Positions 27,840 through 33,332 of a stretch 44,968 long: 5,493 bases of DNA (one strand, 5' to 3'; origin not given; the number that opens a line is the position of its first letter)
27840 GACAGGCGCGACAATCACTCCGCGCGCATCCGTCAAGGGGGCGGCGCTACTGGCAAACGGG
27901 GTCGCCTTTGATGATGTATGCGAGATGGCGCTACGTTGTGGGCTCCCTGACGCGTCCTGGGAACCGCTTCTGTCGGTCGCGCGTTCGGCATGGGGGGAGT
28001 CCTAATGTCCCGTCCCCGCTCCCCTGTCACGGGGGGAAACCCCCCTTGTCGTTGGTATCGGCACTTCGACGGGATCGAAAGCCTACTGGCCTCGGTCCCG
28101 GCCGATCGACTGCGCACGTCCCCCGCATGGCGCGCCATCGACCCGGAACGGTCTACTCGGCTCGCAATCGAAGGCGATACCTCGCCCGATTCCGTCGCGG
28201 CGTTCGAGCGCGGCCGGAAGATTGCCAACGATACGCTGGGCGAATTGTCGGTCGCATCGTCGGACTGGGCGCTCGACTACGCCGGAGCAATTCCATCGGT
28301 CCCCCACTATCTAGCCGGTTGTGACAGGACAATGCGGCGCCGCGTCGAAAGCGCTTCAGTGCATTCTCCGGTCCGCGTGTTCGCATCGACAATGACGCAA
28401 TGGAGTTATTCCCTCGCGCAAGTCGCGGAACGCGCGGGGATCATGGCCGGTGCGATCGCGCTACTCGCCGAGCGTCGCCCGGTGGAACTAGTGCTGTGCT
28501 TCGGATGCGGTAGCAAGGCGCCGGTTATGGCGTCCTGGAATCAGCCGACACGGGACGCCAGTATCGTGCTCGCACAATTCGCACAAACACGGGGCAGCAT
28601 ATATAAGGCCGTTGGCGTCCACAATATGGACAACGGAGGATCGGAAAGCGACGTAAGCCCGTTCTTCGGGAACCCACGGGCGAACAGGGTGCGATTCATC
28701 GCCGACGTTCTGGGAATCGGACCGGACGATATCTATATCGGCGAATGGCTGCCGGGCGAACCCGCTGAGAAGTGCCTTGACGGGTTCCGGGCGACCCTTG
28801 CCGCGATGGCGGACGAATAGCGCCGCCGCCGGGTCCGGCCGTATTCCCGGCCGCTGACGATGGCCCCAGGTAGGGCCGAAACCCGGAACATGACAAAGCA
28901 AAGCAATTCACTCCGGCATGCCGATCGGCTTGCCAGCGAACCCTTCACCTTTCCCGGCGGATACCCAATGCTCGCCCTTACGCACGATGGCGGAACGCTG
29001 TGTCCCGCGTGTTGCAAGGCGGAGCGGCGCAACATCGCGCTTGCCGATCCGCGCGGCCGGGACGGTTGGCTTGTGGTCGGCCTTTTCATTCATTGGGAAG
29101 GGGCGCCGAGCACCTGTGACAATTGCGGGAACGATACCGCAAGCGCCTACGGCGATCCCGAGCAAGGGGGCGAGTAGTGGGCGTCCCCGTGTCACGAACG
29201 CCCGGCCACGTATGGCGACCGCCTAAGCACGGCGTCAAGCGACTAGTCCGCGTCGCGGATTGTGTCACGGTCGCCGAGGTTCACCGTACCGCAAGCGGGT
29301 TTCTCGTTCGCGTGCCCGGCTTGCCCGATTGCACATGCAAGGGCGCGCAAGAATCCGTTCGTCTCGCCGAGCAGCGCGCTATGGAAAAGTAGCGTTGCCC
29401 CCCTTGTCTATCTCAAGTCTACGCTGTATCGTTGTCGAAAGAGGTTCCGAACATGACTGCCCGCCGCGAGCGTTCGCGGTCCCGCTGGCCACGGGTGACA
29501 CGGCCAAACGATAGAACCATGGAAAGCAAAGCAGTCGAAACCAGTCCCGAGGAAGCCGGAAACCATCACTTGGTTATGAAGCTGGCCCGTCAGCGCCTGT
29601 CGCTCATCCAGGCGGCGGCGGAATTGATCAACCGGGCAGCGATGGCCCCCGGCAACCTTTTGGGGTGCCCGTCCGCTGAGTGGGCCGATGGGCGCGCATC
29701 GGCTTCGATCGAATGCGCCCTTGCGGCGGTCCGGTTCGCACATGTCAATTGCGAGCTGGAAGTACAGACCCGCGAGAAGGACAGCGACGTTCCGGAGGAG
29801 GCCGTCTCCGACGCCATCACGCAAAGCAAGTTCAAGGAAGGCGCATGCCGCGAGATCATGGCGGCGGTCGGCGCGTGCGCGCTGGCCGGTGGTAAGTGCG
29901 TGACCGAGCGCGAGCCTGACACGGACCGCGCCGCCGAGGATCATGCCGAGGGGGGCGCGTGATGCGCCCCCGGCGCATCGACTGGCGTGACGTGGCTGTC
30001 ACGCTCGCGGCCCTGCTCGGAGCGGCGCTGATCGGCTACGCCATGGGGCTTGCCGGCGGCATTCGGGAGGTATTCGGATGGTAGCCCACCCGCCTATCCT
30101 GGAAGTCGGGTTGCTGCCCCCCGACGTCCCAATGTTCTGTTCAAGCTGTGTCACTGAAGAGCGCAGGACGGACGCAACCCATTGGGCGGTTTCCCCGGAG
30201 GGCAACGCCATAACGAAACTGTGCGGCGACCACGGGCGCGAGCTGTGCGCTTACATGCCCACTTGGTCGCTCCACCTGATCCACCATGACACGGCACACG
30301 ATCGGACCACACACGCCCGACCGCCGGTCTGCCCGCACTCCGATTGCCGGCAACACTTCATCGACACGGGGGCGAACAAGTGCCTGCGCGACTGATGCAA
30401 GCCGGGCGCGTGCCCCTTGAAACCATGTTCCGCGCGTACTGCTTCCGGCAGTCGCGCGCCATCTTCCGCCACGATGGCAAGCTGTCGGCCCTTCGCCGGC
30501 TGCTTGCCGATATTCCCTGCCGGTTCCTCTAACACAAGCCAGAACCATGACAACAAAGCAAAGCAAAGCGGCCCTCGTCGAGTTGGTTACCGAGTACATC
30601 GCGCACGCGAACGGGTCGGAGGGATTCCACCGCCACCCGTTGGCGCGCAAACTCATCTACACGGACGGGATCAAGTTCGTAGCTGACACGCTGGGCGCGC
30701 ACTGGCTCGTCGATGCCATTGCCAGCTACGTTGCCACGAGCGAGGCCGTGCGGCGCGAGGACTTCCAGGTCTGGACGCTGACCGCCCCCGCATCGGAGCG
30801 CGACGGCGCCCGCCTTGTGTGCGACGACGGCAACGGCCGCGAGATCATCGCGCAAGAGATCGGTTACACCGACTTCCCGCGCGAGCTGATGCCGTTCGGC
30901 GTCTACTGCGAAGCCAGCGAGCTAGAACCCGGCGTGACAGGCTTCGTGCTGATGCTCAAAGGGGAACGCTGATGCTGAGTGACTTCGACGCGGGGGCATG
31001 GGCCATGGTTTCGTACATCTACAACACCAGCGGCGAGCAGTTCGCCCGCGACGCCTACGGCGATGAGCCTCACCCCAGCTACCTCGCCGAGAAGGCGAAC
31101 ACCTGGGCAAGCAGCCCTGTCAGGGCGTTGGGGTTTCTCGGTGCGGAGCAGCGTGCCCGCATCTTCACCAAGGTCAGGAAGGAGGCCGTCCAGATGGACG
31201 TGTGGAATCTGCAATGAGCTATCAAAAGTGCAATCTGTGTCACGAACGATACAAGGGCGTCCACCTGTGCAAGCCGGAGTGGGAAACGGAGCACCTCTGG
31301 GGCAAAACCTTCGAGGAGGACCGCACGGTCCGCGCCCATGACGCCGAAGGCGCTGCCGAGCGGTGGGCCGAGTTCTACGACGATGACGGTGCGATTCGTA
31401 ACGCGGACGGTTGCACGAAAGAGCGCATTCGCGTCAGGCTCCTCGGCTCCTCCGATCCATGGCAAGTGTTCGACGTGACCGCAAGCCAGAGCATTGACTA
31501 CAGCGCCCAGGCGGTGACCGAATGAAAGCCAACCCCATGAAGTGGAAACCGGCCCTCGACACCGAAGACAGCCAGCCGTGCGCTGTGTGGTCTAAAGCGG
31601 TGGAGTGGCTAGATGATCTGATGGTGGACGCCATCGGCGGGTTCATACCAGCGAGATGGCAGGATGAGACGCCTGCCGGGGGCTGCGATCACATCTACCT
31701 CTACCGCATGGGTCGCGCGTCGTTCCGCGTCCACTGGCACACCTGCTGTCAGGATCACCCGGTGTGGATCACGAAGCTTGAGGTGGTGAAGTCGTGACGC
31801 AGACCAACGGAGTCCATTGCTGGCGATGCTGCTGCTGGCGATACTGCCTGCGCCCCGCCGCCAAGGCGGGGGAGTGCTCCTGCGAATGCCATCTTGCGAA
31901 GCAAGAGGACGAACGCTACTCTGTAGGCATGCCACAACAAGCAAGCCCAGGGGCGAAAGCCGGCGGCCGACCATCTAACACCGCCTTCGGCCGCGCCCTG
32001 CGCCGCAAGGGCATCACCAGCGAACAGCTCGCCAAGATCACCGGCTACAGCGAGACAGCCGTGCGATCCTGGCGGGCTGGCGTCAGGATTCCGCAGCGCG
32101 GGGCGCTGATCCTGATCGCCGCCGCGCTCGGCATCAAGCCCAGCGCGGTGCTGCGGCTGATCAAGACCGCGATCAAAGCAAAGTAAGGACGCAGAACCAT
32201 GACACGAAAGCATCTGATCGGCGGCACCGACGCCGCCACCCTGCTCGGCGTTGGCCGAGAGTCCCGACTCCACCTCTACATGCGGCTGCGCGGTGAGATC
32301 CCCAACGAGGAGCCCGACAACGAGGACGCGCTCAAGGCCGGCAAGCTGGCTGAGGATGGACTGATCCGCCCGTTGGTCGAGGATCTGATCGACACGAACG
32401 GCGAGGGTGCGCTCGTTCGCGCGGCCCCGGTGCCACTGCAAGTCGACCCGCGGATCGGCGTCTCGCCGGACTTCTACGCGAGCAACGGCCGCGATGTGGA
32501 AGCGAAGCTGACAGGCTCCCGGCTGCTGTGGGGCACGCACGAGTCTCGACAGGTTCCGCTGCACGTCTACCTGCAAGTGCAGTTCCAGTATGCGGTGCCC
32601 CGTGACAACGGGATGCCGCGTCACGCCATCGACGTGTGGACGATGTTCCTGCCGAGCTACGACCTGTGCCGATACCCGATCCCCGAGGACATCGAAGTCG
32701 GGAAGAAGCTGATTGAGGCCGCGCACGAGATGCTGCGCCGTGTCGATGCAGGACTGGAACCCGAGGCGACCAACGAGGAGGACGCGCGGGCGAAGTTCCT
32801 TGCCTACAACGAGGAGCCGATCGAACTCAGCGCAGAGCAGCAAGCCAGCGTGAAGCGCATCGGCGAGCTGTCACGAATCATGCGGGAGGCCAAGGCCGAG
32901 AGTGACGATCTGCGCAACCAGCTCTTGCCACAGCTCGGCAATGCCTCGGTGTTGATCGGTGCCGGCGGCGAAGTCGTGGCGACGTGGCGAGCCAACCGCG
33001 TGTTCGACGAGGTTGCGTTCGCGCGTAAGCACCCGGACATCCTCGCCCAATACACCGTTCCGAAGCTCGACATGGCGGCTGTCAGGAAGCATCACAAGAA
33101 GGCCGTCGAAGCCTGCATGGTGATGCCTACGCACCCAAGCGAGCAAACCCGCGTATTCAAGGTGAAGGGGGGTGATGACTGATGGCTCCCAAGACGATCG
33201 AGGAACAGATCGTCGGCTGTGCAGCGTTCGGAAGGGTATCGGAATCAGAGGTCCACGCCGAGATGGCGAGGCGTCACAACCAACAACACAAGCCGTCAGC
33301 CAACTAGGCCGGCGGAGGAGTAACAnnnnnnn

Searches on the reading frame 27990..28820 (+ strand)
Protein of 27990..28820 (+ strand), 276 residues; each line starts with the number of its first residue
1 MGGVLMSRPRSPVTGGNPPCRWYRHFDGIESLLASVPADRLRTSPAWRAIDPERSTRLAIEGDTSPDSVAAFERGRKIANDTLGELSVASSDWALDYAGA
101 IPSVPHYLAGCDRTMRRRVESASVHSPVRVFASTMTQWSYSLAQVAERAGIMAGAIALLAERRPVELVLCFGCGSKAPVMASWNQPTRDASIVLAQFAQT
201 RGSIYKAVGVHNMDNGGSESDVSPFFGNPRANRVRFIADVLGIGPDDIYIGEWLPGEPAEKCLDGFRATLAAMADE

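Call 12: search_protein_families(library=pfam, proteins=[window:27990-28820:+], max_evalue=0.1)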
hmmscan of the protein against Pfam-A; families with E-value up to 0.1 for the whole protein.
window:27990-28820:+ (276 aa): 1 family
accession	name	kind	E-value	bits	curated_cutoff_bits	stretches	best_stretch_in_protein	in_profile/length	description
PF23822.1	DUF7192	-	0.027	14.2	27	1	67-160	65-160/281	Domain of unknown function (DUF7192)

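Call 13: search_protein_families(library=phrogs, proteins=[window:27990-28820:+], max_evalue=0.1)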
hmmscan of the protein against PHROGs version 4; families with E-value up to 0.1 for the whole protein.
window:27990-28820:+ (276 aa): 1 family
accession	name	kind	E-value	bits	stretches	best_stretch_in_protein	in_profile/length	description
phrog_1909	-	unknown function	1.2e-06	28.9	1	58-169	60-173/287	-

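Call 110: search_protein_families(library=ncbifam, proteins=[window:27990-28820:+], max_evalue=0.01)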
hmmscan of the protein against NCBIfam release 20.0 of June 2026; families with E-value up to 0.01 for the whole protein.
window:27990-28820:+ (276 aa): 0 families

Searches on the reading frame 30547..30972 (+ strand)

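Call 30: search_protein_families(library=pfam, proteins=[window:30547-30972:+], max_evalue=0.01)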
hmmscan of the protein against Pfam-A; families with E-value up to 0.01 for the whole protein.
window:30547-30972:+ (141 aa): 1 family
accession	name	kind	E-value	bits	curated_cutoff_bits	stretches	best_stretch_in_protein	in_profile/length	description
PF21781.2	DUF6876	-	9.4e-30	103.5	27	1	15-140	4-116/117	Family of unknown function (DUF6876)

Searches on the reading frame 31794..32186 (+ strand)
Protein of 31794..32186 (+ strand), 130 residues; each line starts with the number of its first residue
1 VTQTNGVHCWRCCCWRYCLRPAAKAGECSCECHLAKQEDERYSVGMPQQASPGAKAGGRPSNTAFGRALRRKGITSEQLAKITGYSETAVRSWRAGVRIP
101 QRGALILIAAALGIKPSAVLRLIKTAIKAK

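Call 71: search_protein_families(library=phrogs, proteins=[window:31794-32186:+], max_evalue=0.001)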
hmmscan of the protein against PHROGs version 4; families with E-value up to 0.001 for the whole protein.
window:31794-32186:+ (130 aa): 12 families
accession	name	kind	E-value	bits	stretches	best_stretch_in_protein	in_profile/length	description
phrog_4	-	transcription regulation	9.7e-07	29.1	1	27-117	97-189/400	transcriptional repressor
phrog_8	-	transcription regulation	2.9e-06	28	1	68-114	83-130/346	transcriptional regulator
phrog_2967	-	transcription regulation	9.5e-06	26.3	1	67-119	17-69/225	transcriptional regulator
phrog_2328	-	transcription regulation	4.3e-05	24.3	1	68-116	23-71/128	transcriptional repressor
phrog_4583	-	transcription regulation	7.5e-05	23.7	1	66-121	16-71/81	transcriptional repressor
phrog_409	-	transcription regulation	7.8e-05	24.2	1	71-109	23-59/127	transcriptional regulator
phrog_4441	-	DNA, RNA and nucleotide metabolism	0.00014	23.1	1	70-124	14-69/98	HTH DNA binding protein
phrog_4779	-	transcription regulation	0.00016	23.1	1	67-104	9-46/98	transcriptional regulator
phrog_638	-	transcription regulation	0.00027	21.8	1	71-124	14-68/145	transcriptional regulator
phrog_4836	-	transcription regulation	0.00034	21.2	1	71-120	86-135/194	CII-like regulator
phrog_925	-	DNA, RNA and nucleotide metabolism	0.00041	21.1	1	67-117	11-61/67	HTH DNA binding protein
phrog_2439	-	transcription regulation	0.00066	19.7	1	67-117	14-64/367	transcriptional regulator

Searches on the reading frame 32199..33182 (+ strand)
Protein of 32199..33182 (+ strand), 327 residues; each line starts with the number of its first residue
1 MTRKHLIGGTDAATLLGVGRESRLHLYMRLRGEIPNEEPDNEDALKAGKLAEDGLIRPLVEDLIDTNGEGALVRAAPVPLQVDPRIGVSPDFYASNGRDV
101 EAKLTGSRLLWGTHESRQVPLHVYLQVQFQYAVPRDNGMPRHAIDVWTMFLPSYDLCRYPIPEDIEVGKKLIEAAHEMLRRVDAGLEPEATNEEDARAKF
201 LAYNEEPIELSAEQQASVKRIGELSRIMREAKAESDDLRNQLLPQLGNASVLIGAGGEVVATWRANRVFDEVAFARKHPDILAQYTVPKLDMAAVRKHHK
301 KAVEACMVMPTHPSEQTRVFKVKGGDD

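Call 28: search_protein_families(library=phrogs, proteins=[window:32199-33182:+], max_evalue=0.001)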
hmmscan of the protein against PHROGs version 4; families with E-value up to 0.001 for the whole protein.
window:32199-33182:+ (327 aa): 1 family
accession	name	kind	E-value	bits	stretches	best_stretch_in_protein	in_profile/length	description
phrog_434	-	DNA, RNA and nucleotide metabolism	2.4e-33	116.9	1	2-286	63-350/372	RecE-like recombination exonuclease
